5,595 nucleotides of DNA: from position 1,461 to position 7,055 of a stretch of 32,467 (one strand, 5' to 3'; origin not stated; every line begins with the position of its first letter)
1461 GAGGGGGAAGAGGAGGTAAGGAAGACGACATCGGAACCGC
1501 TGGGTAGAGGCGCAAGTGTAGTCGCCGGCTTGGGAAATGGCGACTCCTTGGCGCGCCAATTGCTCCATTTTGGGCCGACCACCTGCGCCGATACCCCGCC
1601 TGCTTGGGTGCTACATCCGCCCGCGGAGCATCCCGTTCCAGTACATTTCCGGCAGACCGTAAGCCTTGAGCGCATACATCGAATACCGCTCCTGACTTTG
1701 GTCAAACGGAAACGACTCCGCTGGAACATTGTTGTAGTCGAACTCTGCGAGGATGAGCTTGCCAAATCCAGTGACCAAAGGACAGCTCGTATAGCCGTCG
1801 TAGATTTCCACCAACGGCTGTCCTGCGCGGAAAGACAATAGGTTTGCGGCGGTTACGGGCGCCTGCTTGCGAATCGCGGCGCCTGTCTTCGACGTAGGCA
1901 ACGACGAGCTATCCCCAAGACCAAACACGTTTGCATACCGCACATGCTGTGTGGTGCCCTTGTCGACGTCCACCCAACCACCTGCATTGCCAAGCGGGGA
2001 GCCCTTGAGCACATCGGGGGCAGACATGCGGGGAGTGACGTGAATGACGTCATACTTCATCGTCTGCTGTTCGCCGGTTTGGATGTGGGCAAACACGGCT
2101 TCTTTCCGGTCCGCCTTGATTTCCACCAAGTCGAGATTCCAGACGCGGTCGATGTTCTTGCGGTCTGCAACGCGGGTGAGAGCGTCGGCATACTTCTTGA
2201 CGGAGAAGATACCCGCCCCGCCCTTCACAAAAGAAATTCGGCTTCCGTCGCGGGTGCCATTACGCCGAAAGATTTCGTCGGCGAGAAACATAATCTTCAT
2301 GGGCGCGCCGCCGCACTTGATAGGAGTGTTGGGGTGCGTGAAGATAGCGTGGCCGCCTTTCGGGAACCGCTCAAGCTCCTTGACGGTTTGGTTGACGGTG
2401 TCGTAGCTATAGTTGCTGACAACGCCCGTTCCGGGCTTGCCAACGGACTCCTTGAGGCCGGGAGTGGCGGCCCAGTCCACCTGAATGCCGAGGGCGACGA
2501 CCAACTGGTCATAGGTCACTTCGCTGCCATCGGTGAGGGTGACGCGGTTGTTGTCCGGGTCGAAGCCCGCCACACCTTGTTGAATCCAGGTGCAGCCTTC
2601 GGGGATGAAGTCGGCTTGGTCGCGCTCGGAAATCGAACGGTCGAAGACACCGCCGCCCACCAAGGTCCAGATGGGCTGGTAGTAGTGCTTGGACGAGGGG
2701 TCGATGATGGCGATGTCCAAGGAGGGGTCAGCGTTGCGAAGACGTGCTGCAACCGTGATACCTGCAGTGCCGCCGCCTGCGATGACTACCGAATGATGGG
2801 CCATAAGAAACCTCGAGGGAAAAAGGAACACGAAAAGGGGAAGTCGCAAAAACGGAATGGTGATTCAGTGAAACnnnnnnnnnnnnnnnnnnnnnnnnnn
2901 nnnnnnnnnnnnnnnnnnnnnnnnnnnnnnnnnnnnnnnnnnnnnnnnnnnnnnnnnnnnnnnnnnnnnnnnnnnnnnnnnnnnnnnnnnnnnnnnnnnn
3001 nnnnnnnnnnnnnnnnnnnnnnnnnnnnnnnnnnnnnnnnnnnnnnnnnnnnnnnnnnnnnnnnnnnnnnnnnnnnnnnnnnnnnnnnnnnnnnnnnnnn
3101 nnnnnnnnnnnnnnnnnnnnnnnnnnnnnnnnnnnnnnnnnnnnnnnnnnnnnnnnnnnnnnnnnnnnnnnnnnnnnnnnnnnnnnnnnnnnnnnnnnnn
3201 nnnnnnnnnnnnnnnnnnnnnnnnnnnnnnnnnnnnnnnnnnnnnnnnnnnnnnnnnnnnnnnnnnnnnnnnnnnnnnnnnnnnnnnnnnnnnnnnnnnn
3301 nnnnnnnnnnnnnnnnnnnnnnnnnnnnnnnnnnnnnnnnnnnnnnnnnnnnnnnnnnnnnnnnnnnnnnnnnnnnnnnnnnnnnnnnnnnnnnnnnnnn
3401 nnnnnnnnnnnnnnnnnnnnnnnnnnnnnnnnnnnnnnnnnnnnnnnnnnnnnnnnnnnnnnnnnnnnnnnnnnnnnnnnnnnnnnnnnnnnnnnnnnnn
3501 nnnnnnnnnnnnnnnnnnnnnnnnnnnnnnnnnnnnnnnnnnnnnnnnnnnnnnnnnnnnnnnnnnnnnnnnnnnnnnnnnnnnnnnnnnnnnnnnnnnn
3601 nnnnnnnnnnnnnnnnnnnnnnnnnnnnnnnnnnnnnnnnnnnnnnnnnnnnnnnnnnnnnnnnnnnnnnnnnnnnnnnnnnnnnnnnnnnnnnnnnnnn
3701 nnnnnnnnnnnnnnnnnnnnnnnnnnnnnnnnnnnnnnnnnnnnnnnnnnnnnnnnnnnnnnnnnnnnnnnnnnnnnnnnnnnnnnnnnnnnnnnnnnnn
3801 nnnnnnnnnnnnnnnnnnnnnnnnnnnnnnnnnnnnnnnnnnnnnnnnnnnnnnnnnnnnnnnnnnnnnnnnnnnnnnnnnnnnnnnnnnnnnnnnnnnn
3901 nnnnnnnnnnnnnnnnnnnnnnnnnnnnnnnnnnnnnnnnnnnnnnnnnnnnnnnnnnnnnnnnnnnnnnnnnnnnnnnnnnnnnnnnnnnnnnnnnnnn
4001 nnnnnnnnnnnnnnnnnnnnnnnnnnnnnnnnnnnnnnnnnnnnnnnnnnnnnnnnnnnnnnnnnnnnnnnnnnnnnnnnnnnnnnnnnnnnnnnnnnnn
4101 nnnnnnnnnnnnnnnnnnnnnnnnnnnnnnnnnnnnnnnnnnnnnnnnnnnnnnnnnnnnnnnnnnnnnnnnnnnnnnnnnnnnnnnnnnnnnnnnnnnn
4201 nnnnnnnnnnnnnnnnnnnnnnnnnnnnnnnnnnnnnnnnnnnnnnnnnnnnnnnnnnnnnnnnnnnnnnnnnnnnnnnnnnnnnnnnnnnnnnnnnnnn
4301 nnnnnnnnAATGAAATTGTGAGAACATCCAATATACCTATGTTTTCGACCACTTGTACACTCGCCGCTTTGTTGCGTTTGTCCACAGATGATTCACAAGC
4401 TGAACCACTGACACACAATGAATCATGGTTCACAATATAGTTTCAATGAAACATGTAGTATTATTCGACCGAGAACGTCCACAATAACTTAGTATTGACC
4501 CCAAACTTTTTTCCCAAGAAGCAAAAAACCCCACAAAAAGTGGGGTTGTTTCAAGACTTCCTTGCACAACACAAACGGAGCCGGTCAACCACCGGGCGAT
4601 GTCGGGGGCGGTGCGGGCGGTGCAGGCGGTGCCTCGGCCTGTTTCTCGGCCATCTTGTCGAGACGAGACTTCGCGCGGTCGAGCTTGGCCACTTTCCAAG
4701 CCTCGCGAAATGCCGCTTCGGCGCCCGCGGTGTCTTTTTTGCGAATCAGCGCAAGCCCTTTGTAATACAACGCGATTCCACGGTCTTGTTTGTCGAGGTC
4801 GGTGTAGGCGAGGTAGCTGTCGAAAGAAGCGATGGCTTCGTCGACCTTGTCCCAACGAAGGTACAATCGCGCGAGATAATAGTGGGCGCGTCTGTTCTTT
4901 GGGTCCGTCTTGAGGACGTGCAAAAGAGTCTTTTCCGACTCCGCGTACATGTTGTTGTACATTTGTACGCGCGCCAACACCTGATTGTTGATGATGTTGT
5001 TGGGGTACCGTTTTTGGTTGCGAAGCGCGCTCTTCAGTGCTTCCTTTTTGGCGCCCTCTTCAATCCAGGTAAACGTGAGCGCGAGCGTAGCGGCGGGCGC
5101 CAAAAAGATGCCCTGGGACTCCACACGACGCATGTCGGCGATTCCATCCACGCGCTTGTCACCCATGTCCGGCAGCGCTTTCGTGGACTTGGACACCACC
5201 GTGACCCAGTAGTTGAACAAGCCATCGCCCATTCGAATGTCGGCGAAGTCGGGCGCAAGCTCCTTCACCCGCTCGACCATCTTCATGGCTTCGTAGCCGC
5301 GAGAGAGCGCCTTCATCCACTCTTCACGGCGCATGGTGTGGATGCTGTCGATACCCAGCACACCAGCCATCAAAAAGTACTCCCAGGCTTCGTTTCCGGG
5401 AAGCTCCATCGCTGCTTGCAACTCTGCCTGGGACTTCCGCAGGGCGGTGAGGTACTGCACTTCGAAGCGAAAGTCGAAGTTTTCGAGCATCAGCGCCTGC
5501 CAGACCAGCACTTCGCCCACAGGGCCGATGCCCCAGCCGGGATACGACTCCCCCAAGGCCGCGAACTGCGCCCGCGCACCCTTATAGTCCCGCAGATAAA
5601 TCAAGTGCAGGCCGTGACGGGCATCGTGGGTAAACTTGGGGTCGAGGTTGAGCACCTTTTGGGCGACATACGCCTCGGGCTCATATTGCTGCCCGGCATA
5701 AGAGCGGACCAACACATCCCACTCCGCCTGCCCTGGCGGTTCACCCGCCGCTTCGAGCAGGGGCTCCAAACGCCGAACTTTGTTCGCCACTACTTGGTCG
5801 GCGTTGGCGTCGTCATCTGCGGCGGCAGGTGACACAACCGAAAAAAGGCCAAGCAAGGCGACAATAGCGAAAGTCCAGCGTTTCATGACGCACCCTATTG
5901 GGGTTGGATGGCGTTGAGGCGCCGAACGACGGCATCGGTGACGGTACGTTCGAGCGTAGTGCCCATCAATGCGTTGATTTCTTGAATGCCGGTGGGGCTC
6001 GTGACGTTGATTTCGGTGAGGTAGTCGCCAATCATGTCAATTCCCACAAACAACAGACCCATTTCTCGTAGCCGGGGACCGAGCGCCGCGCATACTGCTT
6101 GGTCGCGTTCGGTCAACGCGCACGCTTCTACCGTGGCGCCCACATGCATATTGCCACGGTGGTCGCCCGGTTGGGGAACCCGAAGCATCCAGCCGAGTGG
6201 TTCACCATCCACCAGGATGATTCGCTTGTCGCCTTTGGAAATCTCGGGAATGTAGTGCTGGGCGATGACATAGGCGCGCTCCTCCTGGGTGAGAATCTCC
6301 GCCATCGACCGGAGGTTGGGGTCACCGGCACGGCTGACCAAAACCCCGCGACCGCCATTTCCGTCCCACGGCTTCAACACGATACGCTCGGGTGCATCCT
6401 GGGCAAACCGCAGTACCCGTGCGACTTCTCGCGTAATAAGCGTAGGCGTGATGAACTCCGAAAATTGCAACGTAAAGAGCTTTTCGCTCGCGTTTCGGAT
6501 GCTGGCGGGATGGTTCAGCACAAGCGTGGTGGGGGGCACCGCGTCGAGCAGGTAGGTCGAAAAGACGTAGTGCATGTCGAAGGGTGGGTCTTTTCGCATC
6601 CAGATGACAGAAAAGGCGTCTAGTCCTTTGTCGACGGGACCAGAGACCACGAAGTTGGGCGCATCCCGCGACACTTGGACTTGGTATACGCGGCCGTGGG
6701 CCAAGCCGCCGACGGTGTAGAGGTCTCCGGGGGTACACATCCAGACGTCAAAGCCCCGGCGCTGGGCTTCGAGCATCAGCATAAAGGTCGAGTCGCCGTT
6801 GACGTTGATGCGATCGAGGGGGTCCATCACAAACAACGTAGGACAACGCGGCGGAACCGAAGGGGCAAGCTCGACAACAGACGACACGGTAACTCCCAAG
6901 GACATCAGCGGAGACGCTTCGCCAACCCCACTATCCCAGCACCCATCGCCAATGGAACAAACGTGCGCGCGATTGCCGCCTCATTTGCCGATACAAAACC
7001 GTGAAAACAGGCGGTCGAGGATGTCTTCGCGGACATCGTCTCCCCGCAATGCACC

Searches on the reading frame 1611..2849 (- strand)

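Call 48: search_protein_families(library=pfam, proteins=[window:1611-2849:-], max_evalue=0.00001)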
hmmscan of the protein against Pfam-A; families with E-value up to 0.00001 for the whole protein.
window:1611-2849:- (412 aa): 1 family
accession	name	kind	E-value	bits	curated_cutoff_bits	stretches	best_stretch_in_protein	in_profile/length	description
PF07992.20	Pyr_redox_2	-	1.3e-13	51.5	26.1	1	20-138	2-125/291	Pyridine nucleotide-disulphide oxidoreductase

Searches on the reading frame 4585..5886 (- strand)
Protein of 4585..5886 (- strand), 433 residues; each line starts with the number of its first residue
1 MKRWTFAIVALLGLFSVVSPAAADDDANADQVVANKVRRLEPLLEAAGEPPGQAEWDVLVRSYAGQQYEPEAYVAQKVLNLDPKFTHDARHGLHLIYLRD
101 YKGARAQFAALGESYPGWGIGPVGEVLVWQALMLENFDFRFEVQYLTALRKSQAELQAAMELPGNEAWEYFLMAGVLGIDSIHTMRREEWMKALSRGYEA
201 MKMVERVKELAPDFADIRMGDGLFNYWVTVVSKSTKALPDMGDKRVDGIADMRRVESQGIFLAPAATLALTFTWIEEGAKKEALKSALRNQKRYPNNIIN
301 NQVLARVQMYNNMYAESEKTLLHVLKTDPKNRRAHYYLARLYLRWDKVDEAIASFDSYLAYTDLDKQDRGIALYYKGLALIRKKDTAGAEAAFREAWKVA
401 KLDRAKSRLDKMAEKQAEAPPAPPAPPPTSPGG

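Call 48: search_protein_families(library=pfam, proteins=[window:4585-5886:-], max_evalue=0.00001)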
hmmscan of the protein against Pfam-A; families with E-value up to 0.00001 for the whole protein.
window:4585-5886:- (433 aa): 2 families
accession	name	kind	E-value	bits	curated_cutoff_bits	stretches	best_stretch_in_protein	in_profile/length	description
PF13432.12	TPR_16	-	7e-12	46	32.7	1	304-359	3-58/65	Tetratricopeptide repeat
PF07719.23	TPR_2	-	3.1e-06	27.3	27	0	372-396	3-27/34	Tetratricopeptide repeat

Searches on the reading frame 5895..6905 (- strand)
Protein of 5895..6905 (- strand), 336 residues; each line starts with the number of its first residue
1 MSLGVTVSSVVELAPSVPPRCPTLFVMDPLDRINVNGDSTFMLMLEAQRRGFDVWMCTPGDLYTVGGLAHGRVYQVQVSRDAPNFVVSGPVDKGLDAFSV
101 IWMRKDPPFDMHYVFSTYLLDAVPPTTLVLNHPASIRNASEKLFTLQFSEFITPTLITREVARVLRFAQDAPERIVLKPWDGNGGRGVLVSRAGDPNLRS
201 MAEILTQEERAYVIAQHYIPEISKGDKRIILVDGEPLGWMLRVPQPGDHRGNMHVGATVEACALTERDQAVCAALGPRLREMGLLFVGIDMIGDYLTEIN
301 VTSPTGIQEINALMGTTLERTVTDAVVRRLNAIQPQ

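Call 48: search_protein_families(library=pfam, proteins=[window:5895-6905:-], max_evalue=0.00001)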
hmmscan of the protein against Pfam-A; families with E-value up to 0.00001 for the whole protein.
window:5895-6905:- (336 aa): 3 families
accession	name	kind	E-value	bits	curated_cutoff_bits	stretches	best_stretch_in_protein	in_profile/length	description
PF02955.21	GSH-S_ATP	-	9.6e-66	221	23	1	141-314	1-174/175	Prokaryotic glutathione synthetase, ATP-grasp domain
PF02951.20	GSH-S_N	-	1.4e-35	122.4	21.3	1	24-137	4-119/119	Prokaryotic glutathione synthetase, N-terminal domain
PF08443.16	RimK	-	1.8e-12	47.7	21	1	175-323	43-185/188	RimK-like ATP-grasp domain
